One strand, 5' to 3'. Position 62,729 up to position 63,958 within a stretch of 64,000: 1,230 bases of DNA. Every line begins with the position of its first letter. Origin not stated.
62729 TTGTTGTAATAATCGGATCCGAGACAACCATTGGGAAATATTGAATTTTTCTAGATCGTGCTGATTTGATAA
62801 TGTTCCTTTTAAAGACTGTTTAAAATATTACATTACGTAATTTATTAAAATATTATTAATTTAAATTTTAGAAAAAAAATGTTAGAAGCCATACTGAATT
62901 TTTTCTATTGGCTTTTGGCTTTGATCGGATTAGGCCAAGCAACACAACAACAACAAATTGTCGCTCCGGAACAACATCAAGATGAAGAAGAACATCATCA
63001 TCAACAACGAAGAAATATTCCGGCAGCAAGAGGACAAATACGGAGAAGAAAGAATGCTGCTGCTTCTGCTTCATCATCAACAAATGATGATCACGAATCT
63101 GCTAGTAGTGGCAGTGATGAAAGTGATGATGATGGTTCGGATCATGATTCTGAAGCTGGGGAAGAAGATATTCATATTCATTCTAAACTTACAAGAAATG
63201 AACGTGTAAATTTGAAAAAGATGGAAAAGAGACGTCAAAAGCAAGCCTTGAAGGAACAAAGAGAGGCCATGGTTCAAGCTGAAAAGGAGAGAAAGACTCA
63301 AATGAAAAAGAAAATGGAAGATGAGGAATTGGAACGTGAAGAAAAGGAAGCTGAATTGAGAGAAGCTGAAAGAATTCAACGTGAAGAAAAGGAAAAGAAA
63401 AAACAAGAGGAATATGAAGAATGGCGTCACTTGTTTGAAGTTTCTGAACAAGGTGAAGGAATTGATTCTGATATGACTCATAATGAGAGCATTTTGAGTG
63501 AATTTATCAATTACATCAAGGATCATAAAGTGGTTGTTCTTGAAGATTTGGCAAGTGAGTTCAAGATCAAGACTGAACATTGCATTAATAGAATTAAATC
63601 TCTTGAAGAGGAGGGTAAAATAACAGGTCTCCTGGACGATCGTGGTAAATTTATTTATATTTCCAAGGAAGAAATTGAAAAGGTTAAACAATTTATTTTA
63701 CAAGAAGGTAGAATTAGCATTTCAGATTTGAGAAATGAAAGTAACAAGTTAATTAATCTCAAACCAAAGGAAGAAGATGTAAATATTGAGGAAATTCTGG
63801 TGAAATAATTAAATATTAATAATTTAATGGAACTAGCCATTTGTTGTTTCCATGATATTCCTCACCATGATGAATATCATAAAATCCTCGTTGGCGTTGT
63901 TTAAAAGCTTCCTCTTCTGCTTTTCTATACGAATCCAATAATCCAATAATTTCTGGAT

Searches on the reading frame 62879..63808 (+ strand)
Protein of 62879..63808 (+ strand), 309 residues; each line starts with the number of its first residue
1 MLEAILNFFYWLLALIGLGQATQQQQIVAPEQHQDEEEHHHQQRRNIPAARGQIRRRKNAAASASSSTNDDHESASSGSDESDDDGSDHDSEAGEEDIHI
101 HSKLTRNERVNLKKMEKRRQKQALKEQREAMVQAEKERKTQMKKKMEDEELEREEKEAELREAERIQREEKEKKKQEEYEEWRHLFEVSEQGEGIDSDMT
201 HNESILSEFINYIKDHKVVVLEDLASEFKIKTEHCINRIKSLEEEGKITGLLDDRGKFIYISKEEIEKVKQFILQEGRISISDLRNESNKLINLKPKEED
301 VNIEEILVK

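Call 88: search_protein_families(library=pfam, proteins=[window:62879-63808:+], max_evalue=0.01)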
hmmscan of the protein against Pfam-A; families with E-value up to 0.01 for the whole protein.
window:62879-63808:+ (309 aa): 1 family
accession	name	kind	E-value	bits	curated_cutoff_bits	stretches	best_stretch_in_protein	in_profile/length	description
PF09756.15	DDRGK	-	2.2e-51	174.6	27.8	1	110-293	3-188/188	DDRGK domain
